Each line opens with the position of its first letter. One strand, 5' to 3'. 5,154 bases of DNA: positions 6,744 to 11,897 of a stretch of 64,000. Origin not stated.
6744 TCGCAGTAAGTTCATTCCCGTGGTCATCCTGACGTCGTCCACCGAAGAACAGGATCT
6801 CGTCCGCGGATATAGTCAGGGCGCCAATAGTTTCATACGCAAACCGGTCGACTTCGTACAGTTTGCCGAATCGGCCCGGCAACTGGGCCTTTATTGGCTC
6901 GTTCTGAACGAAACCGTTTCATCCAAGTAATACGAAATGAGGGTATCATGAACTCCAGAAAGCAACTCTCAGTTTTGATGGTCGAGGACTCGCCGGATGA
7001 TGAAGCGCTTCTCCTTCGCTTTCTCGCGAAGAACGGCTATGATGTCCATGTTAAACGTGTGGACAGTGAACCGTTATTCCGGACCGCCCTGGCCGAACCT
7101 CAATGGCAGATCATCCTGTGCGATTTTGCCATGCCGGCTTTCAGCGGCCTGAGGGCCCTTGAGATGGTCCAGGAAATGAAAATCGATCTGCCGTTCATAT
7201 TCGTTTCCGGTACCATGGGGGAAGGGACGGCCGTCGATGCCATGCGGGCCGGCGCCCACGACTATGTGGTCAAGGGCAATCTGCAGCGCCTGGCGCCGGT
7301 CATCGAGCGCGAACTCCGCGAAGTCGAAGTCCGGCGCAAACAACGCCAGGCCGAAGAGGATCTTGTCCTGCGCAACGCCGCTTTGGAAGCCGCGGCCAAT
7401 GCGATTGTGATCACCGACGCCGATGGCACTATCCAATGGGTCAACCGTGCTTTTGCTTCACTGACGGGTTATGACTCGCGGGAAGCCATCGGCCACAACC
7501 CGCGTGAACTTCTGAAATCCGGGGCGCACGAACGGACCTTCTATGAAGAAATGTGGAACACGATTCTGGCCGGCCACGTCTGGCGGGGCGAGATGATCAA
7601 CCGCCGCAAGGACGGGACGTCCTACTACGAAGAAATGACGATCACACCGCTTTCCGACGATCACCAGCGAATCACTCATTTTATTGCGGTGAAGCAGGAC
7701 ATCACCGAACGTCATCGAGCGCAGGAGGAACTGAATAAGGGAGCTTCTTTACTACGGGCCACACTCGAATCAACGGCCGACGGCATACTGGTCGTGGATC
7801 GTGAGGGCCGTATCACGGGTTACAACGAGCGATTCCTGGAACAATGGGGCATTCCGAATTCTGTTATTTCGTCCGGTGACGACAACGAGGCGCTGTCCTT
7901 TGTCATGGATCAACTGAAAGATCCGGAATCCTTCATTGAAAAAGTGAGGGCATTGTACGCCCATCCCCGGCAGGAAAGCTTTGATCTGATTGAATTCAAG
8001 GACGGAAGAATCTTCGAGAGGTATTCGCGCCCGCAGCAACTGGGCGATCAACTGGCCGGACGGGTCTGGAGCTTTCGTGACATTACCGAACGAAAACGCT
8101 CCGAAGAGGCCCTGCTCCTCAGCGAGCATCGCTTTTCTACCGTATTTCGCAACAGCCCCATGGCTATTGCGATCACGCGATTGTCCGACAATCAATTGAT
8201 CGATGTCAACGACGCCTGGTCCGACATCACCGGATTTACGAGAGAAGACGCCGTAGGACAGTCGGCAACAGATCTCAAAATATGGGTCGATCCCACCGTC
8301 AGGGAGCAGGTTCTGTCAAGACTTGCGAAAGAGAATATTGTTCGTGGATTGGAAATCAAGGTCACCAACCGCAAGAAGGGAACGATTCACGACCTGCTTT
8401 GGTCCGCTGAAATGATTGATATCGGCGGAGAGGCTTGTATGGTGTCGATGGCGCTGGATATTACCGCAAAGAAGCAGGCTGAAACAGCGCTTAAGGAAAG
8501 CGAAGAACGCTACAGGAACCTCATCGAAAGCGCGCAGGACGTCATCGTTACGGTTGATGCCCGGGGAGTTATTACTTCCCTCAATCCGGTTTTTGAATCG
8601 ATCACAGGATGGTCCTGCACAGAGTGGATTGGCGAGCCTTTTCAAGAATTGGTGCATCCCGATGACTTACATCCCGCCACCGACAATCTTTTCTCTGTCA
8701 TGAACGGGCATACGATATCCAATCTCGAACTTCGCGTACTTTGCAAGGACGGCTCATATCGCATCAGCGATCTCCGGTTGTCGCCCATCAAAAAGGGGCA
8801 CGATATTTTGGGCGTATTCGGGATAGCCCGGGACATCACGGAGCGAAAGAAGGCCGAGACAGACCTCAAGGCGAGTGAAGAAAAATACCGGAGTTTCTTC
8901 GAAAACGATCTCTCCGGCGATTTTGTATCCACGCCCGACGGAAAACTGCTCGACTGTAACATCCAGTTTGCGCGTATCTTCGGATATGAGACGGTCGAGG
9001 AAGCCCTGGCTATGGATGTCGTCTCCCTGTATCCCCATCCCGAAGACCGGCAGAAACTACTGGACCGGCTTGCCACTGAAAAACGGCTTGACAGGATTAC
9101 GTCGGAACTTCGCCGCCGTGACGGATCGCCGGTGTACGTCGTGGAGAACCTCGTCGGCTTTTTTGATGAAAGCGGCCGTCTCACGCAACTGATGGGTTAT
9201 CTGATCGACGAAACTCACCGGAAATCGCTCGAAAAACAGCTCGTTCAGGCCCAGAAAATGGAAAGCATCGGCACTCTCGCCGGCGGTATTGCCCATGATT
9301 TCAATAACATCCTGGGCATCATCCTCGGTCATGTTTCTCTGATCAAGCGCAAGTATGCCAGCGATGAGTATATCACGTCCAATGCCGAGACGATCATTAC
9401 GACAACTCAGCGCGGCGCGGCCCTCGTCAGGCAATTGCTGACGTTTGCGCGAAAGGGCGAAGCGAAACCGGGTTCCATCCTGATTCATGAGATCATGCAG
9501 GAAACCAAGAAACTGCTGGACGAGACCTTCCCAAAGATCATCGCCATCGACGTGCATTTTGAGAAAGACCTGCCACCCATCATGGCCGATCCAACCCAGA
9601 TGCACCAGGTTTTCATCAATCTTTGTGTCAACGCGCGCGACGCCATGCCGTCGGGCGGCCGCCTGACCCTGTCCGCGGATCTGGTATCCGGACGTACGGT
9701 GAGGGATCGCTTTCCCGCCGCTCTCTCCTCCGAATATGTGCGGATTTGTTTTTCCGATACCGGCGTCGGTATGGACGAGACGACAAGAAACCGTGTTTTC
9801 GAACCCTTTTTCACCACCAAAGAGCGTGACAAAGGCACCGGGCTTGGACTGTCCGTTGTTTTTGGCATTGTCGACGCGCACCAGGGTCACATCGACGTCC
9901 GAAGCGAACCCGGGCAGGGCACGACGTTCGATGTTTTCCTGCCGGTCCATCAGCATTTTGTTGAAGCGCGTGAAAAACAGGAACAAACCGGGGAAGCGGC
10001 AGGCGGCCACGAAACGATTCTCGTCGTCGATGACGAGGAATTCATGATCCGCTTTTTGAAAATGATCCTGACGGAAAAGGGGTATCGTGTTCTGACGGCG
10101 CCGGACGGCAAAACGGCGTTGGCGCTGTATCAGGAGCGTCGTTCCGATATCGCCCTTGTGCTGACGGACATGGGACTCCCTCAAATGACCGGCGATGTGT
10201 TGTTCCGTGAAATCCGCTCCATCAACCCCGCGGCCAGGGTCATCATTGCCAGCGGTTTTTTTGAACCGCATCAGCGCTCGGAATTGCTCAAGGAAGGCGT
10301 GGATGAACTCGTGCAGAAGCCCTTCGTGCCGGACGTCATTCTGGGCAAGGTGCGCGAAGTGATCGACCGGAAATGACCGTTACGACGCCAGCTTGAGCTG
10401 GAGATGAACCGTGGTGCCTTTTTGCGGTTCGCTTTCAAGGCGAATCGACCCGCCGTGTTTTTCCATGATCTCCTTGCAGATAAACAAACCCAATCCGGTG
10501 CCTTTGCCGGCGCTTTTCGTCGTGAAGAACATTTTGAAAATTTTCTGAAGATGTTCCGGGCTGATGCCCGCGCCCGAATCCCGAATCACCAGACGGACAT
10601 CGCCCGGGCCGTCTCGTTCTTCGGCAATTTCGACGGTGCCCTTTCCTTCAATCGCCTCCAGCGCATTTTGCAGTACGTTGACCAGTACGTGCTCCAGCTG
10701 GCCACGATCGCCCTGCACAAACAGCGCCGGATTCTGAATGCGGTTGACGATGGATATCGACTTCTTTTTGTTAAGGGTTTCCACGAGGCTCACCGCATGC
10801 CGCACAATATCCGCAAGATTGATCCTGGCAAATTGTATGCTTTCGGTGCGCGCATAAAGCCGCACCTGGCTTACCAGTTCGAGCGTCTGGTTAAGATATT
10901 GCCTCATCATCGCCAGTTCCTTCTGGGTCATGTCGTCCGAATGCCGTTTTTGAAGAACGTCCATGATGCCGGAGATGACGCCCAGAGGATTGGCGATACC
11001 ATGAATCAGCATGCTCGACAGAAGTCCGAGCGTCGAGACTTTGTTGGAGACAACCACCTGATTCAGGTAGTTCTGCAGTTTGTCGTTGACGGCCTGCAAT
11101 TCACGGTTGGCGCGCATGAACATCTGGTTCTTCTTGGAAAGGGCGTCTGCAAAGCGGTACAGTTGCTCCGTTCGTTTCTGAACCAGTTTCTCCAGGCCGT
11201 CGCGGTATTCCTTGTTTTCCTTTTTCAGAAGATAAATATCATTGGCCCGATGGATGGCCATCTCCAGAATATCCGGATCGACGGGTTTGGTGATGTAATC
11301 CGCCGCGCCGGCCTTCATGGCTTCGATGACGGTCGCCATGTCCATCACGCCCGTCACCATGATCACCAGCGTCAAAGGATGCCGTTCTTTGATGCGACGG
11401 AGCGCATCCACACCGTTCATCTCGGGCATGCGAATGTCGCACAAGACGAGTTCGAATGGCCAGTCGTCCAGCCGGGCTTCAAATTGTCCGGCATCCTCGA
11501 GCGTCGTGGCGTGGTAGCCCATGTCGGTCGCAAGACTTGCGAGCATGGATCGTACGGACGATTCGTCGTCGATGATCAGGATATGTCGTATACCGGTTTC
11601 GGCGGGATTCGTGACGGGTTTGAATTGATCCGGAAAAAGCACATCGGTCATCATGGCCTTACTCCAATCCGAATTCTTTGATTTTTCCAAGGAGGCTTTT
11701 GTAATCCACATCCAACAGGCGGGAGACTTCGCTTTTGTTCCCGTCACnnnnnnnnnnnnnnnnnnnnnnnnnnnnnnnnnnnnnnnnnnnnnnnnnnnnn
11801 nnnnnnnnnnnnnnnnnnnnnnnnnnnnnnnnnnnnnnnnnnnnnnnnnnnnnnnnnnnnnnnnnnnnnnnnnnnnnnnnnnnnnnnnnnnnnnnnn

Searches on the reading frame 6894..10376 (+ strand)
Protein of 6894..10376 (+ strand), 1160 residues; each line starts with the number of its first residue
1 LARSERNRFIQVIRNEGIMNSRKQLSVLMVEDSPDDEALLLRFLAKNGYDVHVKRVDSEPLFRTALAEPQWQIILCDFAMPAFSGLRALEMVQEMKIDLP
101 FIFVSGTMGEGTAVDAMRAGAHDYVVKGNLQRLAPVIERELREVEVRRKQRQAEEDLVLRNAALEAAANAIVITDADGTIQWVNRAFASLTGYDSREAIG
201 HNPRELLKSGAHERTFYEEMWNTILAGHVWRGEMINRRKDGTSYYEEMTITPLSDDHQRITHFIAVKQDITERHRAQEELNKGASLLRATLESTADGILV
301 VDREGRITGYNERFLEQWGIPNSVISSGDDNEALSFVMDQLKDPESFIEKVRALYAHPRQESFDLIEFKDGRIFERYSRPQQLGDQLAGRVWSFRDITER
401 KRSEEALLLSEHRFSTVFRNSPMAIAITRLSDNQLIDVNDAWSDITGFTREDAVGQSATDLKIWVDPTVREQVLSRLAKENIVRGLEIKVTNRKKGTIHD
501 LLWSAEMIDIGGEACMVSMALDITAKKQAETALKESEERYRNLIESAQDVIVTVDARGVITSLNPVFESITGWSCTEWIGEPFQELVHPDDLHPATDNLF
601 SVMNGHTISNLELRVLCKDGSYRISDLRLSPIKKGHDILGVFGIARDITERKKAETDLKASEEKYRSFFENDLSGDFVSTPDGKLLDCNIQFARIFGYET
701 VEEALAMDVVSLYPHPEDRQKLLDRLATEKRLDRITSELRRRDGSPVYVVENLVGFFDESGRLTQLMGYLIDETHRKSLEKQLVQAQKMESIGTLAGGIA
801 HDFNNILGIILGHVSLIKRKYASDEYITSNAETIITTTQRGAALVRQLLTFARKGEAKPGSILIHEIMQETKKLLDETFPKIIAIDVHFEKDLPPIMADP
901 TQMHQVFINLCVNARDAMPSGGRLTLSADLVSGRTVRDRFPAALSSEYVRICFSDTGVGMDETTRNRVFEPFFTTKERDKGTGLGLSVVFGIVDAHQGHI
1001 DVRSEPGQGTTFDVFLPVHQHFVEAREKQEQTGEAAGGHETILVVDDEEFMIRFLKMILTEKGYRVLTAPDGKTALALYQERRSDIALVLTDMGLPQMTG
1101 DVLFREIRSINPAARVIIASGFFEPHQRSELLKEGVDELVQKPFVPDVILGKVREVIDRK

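Call 32: search_protein_families(library=pfam, proteins=[window:6894-10376:+], max_evalue=0.001)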
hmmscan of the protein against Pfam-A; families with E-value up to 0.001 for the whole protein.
window:6894-10376:+ (1160 aa): 10 families
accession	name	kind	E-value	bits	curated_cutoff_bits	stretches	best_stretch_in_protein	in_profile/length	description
PF00989.32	PAS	-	2.4e-67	224.5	22.6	4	161-270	4-113/113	PAS fold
PF13426.13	PAS_9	-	6.9e-55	184.1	27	4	169-272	2-103/103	PAS domain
PF08448.16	PAS_4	-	3.4e-48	162.9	23.1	3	165-275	2-110/110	PAS fold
PF13188.13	PAS_8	-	4.8e-38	128.2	21.8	4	162-201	5-44/65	PAS domain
PF00072.30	Response_reg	-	1.6e-37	128.5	30.2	2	1042-1153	1-110/111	Response regulator receiver domain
PF08447.18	PAS_3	-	9.5e-29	100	25.6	3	561-634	2-78/89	PAS fold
PF02518.31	HATPase_c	-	5e-23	82.1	26.4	1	899-1019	2-110/111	Histidine kinase-, DNA gyrase B-, and HSP90-like ATPase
PF12860.13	PAS_7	-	1.2e-14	54.8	27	1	291-405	1-115/115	PAS fold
PF00512.31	HisKA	-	1.5e-07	31.8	26.9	1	793-855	3-64/66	His Kinase A (phospho-acceptor) domain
PF24820.1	Diguanyl_cycl_sensor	-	5.1e-07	30.1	28.1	0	165-221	3-57/109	Diguanylate cyclase-like sensor domain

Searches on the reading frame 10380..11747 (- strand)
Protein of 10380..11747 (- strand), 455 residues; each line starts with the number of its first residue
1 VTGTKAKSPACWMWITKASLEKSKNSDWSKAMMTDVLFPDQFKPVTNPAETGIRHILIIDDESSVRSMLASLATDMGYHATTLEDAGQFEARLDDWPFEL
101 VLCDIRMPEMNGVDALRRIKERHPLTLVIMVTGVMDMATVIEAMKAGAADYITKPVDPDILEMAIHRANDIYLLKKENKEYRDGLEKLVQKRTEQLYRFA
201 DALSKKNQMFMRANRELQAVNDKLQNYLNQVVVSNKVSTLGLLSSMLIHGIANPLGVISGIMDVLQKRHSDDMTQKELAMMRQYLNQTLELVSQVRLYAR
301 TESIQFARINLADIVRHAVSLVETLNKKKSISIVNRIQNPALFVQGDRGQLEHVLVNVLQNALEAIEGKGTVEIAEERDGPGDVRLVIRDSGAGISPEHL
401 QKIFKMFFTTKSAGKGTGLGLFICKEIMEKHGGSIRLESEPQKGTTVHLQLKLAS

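Call 7: search_protein_families(library=pfam, proteins=[window:10380-11747:-], max_evalue=0.01)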
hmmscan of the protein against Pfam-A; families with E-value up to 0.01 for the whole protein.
window:10380-11747:- (455 aa): 6 families
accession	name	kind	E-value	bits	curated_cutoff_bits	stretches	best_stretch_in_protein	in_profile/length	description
PF02518.31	HATPase_c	-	2.4e-29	102.5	26.4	1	346-454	1-110/111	Histidine kinase-, DNA gyrase B-, and HSP90-like ATPase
PF00072.30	Response_reg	-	3.8e-27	95.1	30.2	1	56-165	1-110/111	Response regulator receiver domain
PF00512.31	HisKA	-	3.1e-05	24.4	26.9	1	242-303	4-65/66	His Kinase A (phospho-acceptor) domain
PF14501.12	HATPase_c_5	-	6.1e-05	23.3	22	1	351-442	6-93/102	GHKL domain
PF13581.12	HATPase_c_2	-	0.00012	22.5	27.4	1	355-449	40-125/127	Histidine kinase-like ATPase domain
PF13589.12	HATPase_c_3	-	0.00027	21.4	25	1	351-414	3-64/137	Histidine kinase-, DNA gyrase B-, and HSP90-like ATPase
